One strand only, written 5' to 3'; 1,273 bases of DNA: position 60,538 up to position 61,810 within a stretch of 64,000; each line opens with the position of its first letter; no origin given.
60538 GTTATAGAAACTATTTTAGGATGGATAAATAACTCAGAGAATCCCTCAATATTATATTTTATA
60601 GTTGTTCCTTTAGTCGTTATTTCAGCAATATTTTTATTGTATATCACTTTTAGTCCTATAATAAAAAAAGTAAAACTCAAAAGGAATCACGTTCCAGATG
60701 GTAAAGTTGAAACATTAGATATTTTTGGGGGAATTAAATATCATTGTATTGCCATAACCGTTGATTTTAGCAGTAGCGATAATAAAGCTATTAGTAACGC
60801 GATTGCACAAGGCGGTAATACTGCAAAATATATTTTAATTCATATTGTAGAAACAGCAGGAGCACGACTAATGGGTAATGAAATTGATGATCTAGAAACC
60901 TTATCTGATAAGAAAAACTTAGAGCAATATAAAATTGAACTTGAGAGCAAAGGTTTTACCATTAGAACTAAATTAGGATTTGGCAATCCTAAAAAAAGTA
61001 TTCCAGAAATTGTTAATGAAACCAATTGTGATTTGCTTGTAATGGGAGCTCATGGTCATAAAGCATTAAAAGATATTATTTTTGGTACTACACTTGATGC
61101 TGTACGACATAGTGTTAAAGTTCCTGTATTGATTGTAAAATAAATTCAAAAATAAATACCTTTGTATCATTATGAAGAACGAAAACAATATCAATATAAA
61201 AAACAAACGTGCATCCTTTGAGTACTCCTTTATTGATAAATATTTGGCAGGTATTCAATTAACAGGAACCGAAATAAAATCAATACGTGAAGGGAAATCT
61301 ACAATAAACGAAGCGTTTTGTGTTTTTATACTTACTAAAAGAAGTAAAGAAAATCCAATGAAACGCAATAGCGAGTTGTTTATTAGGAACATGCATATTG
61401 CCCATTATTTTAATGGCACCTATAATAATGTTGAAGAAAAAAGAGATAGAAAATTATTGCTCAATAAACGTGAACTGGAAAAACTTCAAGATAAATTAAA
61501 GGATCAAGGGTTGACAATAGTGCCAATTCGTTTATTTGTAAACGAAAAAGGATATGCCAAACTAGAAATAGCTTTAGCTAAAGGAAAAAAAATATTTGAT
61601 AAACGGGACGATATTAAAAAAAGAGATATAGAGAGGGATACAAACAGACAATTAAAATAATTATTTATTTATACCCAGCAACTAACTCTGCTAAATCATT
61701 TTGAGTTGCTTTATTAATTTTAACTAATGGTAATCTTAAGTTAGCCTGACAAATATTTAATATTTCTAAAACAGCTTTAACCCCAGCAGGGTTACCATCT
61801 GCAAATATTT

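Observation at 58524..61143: DtxR-family repressor with an operator-like site, plus an Nramp transporter carrying a C-terminal USP domain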

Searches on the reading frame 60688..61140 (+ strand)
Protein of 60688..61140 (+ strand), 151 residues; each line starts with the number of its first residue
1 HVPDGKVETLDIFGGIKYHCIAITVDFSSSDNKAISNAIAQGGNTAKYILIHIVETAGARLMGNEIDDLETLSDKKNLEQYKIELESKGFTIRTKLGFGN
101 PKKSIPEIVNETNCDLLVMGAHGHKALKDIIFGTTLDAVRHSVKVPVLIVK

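Call 27: search_solved_structures(query=window:60688-61140:+, max_evalue=0.01, show_alignments=3)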
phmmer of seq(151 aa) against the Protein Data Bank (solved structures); distinct sequences matched with E-value up to 0.01: 8.
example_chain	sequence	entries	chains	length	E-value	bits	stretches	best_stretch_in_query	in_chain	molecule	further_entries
1mjh_A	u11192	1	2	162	9.5e-10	42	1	64-151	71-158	PROTEIN (ATP-BINDING DOMAIN OF PROTEIN MJ0577)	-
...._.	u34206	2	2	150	1.4e-09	41.5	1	18-150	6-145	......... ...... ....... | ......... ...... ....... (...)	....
3loq_A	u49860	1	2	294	6.5e-08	36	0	67-151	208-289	universal stress protein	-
2dum_A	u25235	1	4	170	0.00011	25.5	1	82-151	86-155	Hypothetical protein PH0823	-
3olq_A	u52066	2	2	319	0.00017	25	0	93-151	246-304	Universal stress protein E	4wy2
3hgm_A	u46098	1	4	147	0.00023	24.5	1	90-150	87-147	Universal Stress Protein TeaD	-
2l69_A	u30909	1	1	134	0.00024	24.5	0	73-121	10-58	Rossmann 2x3 fold protein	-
3s3t_A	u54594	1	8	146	0.0073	19.7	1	17-143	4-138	Nucleotide-binding protein, universal stress protein UspA family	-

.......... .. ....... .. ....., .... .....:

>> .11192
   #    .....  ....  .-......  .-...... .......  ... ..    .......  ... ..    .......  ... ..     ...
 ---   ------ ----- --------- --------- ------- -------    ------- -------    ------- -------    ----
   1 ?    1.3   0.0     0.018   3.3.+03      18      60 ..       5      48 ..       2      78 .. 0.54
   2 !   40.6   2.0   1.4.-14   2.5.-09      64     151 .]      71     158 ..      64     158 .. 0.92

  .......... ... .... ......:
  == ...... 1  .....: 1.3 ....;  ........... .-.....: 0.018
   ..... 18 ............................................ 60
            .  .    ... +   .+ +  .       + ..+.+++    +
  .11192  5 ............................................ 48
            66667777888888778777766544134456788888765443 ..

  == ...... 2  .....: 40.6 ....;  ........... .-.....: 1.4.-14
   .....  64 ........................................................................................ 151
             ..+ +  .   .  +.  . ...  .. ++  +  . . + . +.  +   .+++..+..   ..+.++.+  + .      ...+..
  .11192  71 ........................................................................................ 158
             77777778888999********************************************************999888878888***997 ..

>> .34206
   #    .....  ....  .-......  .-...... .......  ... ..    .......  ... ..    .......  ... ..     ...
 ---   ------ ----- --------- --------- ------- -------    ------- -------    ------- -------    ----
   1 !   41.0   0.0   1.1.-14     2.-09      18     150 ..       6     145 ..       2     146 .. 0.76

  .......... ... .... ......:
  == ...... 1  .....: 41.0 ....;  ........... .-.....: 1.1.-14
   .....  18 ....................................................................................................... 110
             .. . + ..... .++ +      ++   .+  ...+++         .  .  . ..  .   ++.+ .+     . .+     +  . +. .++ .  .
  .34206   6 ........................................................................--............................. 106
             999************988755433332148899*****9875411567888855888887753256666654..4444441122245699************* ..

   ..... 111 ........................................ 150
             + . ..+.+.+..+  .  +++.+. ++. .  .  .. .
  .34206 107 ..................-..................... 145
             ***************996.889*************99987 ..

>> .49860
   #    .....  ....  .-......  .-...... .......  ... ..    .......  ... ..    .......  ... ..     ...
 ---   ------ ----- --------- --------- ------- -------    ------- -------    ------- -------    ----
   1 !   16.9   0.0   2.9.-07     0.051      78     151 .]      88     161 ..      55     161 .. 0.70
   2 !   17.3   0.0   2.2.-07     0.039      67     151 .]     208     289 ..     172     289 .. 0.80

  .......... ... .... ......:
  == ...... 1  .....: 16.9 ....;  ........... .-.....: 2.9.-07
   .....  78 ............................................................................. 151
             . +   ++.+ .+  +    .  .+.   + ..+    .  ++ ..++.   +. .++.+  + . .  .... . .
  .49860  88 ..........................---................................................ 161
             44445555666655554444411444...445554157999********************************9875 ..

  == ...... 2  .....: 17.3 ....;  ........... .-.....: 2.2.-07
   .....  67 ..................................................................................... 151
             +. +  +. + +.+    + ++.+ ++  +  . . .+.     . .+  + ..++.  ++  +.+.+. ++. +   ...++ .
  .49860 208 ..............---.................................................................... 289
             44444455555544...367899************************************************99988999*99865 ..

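Call 43: predict_structure(alignment_id=A2)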
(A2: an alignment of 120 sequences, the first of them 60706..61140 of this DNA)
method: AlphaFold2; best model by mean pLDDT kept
length: 145 residues; sequences in the alignment: 120
mean_pLDDT: 83.4   pTM: 0.80
mean pLDDT of the five models: 83.4, 83.1, 81.6, 80.1, 78.5
residues with pLDDT >= 90: 79; 70-90: 34; 50-70: 20; < 50: 12
segments of 3 or more residues with pLDDT < 50: 1-3, 119-126
pLDDT, mean of each block of 10 residues (from residue 1): 52 94 90 94 92 67 87 97 97 90 94 70 54 89 87
secondary structure, 60 per line:
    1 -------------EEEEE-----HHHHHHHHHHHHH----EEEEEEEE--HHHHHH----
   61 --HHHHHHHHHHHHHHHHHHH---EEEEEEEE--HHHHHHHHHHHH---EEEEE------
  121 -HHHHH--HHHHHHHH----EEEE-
elements in order: E14-18 H24-36 E41-48 H51-56 H63-81 E85-92 H95-106 E110-114 H122-126 H129-136 E141-144

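Call 45: fold_search(model_id=the predicted structure, library=pdb)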
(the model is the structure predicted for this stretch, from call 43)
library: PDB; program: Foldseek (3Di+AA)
matches with E <= 10: 1424; with E <= 0.001: 58
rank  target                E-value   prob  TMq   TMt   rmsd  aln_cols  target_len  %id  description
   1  5ahw_A                2.1e-07  1.00  0.69  0.78   3.3       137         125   23  Crystal structure of universal stress protein MSMEG_3811 in complex with cAMP (released 2015-04-01)
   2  3s3t_B                4.0e-07  1.00  0.70  0.70   4.5       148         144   18  Universal stress protein UspA from Lactobacillus plantarum (released 2011-06-08)
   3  5ahw_D                6.6e-07  1.00  0.69  0.78   3.2       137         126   22  Crystal structure of universal stress protein MSMEG_3811 in complex with cAMP (released 2015-04-01)
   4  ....                  9.0e-07  1.00  0.61  0.70   5.4       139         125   30  Crystal structure of universal stress protein from Nitrosomonas europaea (released 2007-05-08)
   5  1mjh_A                1.2e-06  1.00  0.73  0.74   4.0       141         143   28  Structure-based assignment of the biochemical function of hypothetical protein MJ0577: A test case of structural genom (released 1998-12-23)
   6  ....                  1.2e-06  1.00  0.56  0.61   5.1       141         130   28  Crystal structure of universal stress protein from Nitrosomonas europaea with AMP bound (released 2011-09-14)
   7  1mjh_B                1.5e-06  1.00  0.73  0.73   3.9       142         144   28  Structure-based assignment of the biochemical function of hypothetical protein MJ0577: A test case of structural genom (released 1998-12-23)
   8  5ahw_B                2.2e-06  1.00  0.68  0.77   3.7       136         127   22  Crystal structure of universal stress protein MSMEG_3811 in complex with cAMP (released 2015-04-01)
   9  3s3t_A                2.3e-06  1.00  0.69  0.69   4.6       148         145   18  Universal stress protein UspA from Lactobacillus plantarum (released 2011-06-08)
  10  3hgm_C                3.1e-06  1.00  0.65  0.70   5.1       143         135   24  Universal Stress Protein TeaD from the TRAP transporter TeaABC of Halomonas elongata (released 2010-03-02)
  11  3hgm_D                3.5e-06  1.00  0.66  0.68   5.5       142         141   25  Universal Stress Protein TeaD from the TRAP transporter TeaABC of Halomonas elongata (released 2010-03-02)
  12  5ahw_C                5.5e-06  1.00  0.72  0.71   3.3       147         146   22  Crystal structure of universal stress protein MSMEG_3811 in complex with cAMP (released 2015-04-01)
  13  2z08                  5.8e-06  1.00  0.62  0.72   4.6       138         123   22  Crystal structure of uncharacterized conserved protein from Thermus thermophilus HB8 (released 2007-11-13)
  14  3hgm_A                8.0e-06  1.00  0.64  0.64   5.5       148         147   23  Universal Stress Protein TeaD from the TRAP transporter TeaABC of Halomonas elongata (released 2010-03-02)
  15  3idf_A                8.0e-06  1.00  0.60  0.63   6.2       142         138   18  The Crystal Structure of a USP-like protein from Wolinella succinogenes to 2.0A (released 2009-08-04)
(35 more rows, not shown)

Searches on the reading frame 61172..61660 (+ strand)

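Call 3: search_protein_families(library=pfam, proteins=[window:61172-61660:+], max_evalue=0.01)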
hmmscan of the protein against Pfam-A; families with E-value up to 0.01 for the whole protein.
window:61172-61660:+ (162 aa): 1 family
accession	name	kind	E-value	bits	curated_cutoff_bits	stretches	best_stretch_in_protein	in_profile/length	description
PF01668.23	SmpB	-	6.9e-49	165.9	27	1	9-162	2-142/143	SmpB protein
